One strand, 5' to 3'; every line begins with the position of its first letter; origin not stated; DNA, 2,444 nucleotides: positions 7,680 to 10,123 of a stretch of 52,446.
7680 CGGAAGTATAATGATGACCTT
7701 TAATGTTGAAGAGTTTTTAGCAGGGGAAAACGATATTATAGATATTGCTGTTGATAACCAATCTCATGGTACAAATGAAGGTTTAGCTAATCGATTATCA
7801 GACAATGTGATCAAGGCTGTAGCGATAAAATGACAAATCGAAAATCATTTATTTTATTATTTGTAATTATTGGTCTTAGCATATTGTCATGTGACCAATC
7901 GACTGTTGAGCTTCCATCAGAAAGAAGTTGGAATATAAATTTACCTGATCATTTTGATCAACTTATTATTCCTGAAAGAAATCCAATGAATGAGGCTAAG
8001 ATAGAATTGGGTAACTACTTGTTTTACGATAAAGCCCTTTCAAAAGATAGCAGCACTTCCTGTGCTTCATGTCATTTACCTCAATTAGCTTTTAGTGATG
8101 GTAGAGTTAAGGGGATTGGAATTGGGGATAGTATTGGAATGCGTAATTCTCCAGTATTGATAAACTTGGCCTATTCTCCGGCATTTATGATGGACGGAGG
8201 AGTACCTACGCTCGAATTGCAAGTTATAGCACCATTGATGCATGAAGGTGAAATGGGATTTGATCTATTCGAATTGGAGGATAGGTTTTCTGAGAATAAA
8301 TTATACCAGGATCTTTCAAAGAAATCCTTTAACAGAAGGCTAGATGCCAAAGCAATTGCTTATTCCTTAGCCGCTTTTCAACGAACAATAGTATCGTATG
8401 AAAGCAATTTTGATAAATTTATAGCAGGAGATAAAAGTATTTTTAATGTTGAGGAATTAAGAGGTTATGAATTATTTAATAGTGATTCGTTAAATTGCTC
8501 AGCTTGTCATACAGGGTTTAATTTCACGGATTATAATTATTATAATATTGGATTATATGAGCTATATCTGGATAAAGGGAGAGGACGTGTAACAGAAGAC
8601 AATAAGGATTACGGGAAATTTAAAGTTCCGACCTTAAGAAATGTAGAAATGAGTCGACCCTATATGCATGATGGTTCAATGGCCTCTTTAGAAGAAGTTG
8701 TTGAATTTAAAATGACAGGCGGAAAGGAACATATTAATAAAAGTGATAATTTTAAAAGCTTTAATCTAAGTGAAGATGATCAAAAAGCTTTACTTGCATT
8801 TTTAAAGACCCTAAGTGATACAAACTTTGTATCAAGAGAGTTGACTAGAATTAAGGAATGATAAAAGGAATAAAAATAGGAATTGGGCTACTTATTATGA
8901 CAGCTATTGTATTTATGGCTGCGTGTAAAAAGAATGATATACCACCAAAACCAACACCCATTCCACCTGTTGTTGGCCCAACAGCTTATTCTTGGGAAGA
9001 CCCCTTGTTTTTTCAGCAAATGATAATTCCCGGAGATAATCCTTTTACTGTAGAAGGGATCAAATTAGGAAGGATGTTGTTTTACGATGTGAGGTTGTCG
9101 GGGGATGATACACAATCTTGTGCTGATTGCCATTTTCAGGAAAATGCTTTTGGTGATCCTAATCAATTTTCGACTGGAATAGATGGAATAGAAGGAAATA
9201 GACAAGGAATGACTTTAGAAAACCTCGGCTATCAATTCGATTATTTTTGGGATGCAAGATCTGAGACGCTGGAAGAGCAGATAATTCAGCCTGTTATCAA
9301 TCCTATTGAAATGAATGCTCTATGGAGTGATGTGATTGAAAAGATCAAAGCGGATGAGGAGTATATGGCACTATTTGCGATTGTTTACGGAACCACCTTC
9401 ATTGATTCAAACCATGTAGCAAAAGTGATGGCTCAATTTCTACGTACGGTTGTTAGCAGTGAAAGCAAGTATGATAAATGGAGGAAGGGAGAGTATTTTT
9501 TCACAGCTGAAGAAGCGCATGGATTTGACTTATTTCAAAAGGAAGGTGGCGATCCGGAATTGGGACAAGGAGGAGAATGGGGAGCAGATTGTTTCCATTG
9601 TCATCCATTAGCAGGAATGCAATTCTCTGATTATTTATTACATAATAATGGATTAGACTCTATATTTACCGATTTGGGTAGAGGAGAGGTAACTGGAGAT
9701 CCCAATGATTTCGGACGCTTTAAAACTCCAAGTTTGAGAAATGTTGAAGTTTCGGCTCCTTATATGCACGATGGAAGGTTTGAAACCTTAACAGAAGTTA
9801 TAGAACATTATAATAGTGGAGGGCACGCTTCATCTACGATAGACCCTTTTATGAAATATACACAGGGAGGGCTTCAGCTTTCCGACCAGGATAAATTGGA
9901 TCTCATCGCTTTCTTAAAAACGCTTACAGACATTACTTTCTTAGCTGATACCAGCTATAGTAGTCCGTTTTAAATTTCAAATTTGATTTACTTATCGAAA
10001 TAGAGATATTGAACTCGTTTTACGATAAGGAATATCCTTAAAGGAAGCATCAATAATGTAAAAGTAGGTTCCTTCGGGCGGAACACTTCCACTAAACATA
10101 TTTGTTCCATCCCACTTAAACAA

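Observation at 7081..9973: Cys-free MbnP-like WxW lipoprotein followed by two tandem di-heme MbnH/MauG-like enzymes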

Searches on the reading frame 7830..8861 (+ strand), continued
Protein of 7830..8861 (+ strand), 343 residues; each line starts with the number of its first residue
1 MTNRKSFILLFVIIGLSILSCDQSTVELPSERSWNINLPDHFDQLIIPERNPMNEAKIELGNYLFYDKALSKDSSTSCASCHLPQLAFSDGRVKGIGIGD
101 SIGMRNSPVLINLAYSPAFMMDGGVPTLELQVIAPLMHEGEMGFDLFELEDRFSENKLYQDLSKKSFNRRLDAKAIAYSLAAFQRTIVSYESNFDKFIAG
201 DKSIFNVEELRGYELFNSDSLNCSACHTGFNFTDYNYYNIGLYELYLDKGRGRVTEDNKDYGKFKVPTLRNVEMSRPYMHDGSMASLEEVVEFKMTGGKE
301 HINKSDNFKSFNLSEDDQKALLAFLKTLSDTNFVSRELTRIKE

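Call 93: find_encoding_contigs(protein=P0304, flank=5000, max_places=1)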
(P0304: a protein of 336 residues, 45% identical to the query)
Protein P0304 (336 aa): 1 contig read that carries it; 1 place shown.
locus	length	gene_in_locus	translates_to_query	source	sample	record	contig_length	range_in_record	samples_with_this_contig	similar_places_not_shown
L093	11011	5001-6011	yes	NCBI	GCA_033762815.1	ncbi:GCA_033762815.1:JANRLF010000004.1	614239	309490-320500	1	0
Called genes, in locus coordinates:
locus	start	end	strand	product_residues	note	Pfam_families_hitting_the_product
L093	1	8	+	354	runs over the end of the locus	PF01761:DHQ_synthase, PF24621:DHQS_C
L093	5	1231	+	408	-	PF00275:EPSP_synthase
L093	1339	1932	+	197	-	PF05257:CHAP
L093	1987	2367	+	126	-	-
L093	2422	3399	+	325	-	-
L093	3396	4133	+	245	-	PF20243:MbnP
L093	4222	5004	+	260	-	PF20243:MbnP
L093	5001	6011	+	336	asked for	PF03150:CCP_MauG, PF00034:Cytochrom_C (weak)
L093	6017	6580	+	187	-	PF13532:2OG-FeII_Oxy_2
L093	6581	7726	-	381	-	PF10503:Esterase_PHB (weak), PF02230:Abhydrolase_2 (weak), PF18962:Por_Secre_tail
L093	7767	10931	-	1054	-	PF07494:Reg_prop (faint), PF07495:Y_Y_Y, PF00512:HisKA (weak), PF02518:HATPase_c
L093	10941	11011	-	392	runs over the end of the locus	-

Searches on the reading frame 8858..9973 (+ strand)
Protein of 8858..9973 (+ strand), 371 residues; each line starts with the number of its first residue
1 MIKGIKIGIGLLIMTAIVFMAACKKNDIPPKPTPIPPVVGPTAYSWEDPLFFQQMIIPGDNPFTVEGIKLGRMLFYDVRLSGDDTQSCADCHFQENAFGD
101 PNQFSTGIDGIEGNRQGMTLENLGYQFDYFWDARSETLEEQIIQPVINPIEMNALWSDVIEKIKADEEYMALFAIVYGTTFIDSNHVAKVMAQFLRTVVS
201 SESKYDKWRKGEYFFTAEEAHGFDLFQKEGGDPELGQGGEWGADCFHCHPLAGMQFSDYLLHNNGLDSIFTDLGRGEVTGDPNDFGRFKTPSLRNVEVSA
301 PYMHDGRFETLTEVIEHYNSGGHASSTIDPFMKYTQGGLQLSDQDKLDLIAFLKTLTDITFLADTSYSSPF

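Call 5: search_protein_families(library=pfam, proteins=[window:8858-9973:+], max_evalue=1)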
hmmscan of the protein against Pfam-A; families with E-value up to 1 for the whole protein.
window:8858-9973:+ (371 aa): 6 families
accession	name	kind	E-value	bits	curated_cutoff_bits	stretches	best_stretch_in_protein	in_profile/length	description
PF03150.19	CCP_MauG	-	3e-50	171.2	25.6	2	66-212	2-147/149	Di-haem cytochrome c peroxidase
PF00034.26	Cytochrom_C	-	7e-05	24.5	21.3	1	243-356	10-89/90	Cytochrome c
PF06537.16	DHOR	-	0.05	12.5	22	1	256-356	408-499/499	Di-haem oxidoreductase, putative peroxidase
PF21419.2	RoxA-like_Cyt-c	-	0.073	13.1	26.7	1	290-316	4-30/39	RoxA-like, cytochrome c-like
PF16694.10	Cytochrome_P460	-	0.092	13.6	27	0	178-250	44-115/125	Cytochrome P460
PF23689.1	YldA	-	0.83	10.4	27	0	7-21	7-21/29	YldA-like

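Call 6: search_protein_families(library=ncbifam, proteins=[window:8858-9973:+], max_evalue=1)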
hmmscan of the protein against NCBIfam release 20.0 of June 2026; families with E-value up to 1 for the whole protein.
window:8858-9973:+ (371 aa): 6 families
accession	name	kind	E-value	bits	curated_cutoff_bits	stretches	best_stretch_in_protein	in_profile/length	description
TIGR04039.1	MXAN_0977_Heme2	hypoth_equivalog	5.3e-73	246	362.85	1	58-371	2-336/336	MbnH family di-heme enzyme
TIGR03791.1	TTQ_mauG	equivalog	4.6e-50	170.5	443.85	1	64-357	2-279/291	tryptophan tryptophylquinone biosynthesis enzyme MauG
TIGR03981.2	SAM_quin_mod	hypoth_equivalog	2.5e-23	82.7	340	2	169-318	213-358/411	His-Xaa-Ser system-associated MauG-like protein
NF052341.1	hydrazine_gamma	equivalog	4.8e-06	25.8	625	1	287-356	280-339/339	hydrazine synthase subunit gamma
NF052342.1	hydrazine_BC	exception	0.00055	18.2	1250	1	287-356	631-690/690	hydrazine synthase subunit beta-gamma fusion subunit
NF040606.1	CytoC_perox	subfamily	0.047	12.9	150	0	277-315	425-453/524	di-heme-cytochrome C peroxidase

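Call 14: search_solved_structures(query=window:8858-9973:+, max_evalue=0.001, show_alignments=0)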
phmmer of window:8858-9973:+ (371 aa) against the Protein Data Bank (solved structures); distinct sequences matched with E-value up to 0.001: 30.
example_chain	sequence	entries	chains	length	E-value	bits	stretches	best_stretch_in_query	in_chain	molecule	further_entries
6e1c_A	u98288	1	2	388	1.1e-51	179.2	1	42-371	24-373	Di-heme enzyme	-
9qdt_A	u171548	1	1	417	5.8e-35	124.1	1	57-315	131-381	Probable cytochrome c peroxidase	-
1iqc_A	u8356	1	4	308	7.9e-31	110.5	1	62-317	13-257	di-heme peroxidase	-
3o5c_A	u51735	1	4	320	6.5e-28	100.9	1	65-316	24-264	Cytochrome c551 peroxidase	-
3rn1_A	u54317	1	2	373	5.1e-27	98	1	69-321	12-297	Methylamine utilization protein MauG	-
3rn0_A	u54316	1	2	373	1.2e-26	96.7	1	69-321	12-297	Methylamine utilization protein MauG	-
3rlm_A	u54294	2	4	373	3.1e-26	95.4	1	69-321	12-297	Methylamine utilization protein MauG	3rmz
3l4m_A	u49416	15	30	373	3.4e-26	95.3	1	69-321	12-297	Methylamine utilization protein mauG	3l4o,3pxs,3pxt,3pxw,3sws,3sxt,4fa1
4y5r_A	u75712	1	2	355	3.7e-26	95.1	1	70-321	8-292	Methylamine utilization protein MauG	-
4l1q_A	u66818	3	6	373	8.1e-26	94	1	69-321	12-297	Methylamine utilization protein MauG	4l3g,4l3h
3orv_A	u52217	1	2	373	9.8e-26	93.7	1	69-320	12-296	Methylamine utilization protein mauG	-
4o1q_A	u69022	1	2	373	1.6e-25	93.1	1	69-321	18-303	Methylamine utilization protein MauG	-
3hq9_A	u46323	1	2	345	3.5e-25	91.9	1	61-318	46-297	Cytochrome c551 peroxidase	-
3sjl_A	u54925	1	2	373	4.8e-25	91.5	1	69-321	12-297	Methylamine utilization protein mauG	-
3svw_A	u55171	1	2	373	6.4e-25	91.1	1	69-321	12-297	Methylamine utilization protein MauG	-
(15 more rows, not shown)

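Call 32: search_solved_structures(query=window:8858-9973:+, max_evalue=1e-25, show_alignments=5)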
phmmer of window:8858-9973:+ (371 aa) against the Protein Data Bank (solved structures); distinct sequences matched with E-value up to 1e-25: 11.
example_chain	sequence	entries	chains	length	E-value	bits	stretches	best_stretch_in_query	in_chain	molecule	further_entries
6e1c_A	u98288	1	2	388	1.1e-51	179.2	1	42-371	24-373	Di-heme enzyme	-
9qdt_A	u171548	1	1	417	5.8e-35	124.1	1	57-315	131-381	Probable cytochrome c peroxidase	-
1iqc_A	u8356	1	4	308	7.9e-31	110.5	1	62-317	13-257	di-heme peroxidase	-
3o5c_A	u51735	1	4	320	6.5e-28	100.9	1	65-316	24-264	Cytochrome c551 peroxidase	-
3rn1_A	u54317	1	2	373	5.1e-27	98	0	69-321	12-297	Methylamine utilization protein MauG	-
3rn0_A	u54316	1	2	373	1.2e-26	96.7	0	69-321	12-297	Methylamine utilization protein MauG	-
3rlm_A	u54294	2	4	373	3.1e-26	95.4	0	69-321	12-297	Methylamine utilization protein MauG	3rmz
3l4m_A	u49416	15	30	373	3.4e-26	95.3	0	69-321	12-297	Methylamine utilization protein mauG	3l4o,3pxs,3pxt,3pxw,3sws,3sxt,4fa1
4y5r_A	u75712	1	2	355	3.7e-26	95.1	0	70-321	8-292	Methylamine utilization protein MauG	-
4l1q_A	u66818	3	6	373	8.1e-26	94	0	69-321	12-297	Methylamine utilization protein MauG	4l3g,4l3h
3orv_A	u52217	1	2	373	9.8e-26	93.7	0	69-320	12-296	Methylamine utilization protein mauG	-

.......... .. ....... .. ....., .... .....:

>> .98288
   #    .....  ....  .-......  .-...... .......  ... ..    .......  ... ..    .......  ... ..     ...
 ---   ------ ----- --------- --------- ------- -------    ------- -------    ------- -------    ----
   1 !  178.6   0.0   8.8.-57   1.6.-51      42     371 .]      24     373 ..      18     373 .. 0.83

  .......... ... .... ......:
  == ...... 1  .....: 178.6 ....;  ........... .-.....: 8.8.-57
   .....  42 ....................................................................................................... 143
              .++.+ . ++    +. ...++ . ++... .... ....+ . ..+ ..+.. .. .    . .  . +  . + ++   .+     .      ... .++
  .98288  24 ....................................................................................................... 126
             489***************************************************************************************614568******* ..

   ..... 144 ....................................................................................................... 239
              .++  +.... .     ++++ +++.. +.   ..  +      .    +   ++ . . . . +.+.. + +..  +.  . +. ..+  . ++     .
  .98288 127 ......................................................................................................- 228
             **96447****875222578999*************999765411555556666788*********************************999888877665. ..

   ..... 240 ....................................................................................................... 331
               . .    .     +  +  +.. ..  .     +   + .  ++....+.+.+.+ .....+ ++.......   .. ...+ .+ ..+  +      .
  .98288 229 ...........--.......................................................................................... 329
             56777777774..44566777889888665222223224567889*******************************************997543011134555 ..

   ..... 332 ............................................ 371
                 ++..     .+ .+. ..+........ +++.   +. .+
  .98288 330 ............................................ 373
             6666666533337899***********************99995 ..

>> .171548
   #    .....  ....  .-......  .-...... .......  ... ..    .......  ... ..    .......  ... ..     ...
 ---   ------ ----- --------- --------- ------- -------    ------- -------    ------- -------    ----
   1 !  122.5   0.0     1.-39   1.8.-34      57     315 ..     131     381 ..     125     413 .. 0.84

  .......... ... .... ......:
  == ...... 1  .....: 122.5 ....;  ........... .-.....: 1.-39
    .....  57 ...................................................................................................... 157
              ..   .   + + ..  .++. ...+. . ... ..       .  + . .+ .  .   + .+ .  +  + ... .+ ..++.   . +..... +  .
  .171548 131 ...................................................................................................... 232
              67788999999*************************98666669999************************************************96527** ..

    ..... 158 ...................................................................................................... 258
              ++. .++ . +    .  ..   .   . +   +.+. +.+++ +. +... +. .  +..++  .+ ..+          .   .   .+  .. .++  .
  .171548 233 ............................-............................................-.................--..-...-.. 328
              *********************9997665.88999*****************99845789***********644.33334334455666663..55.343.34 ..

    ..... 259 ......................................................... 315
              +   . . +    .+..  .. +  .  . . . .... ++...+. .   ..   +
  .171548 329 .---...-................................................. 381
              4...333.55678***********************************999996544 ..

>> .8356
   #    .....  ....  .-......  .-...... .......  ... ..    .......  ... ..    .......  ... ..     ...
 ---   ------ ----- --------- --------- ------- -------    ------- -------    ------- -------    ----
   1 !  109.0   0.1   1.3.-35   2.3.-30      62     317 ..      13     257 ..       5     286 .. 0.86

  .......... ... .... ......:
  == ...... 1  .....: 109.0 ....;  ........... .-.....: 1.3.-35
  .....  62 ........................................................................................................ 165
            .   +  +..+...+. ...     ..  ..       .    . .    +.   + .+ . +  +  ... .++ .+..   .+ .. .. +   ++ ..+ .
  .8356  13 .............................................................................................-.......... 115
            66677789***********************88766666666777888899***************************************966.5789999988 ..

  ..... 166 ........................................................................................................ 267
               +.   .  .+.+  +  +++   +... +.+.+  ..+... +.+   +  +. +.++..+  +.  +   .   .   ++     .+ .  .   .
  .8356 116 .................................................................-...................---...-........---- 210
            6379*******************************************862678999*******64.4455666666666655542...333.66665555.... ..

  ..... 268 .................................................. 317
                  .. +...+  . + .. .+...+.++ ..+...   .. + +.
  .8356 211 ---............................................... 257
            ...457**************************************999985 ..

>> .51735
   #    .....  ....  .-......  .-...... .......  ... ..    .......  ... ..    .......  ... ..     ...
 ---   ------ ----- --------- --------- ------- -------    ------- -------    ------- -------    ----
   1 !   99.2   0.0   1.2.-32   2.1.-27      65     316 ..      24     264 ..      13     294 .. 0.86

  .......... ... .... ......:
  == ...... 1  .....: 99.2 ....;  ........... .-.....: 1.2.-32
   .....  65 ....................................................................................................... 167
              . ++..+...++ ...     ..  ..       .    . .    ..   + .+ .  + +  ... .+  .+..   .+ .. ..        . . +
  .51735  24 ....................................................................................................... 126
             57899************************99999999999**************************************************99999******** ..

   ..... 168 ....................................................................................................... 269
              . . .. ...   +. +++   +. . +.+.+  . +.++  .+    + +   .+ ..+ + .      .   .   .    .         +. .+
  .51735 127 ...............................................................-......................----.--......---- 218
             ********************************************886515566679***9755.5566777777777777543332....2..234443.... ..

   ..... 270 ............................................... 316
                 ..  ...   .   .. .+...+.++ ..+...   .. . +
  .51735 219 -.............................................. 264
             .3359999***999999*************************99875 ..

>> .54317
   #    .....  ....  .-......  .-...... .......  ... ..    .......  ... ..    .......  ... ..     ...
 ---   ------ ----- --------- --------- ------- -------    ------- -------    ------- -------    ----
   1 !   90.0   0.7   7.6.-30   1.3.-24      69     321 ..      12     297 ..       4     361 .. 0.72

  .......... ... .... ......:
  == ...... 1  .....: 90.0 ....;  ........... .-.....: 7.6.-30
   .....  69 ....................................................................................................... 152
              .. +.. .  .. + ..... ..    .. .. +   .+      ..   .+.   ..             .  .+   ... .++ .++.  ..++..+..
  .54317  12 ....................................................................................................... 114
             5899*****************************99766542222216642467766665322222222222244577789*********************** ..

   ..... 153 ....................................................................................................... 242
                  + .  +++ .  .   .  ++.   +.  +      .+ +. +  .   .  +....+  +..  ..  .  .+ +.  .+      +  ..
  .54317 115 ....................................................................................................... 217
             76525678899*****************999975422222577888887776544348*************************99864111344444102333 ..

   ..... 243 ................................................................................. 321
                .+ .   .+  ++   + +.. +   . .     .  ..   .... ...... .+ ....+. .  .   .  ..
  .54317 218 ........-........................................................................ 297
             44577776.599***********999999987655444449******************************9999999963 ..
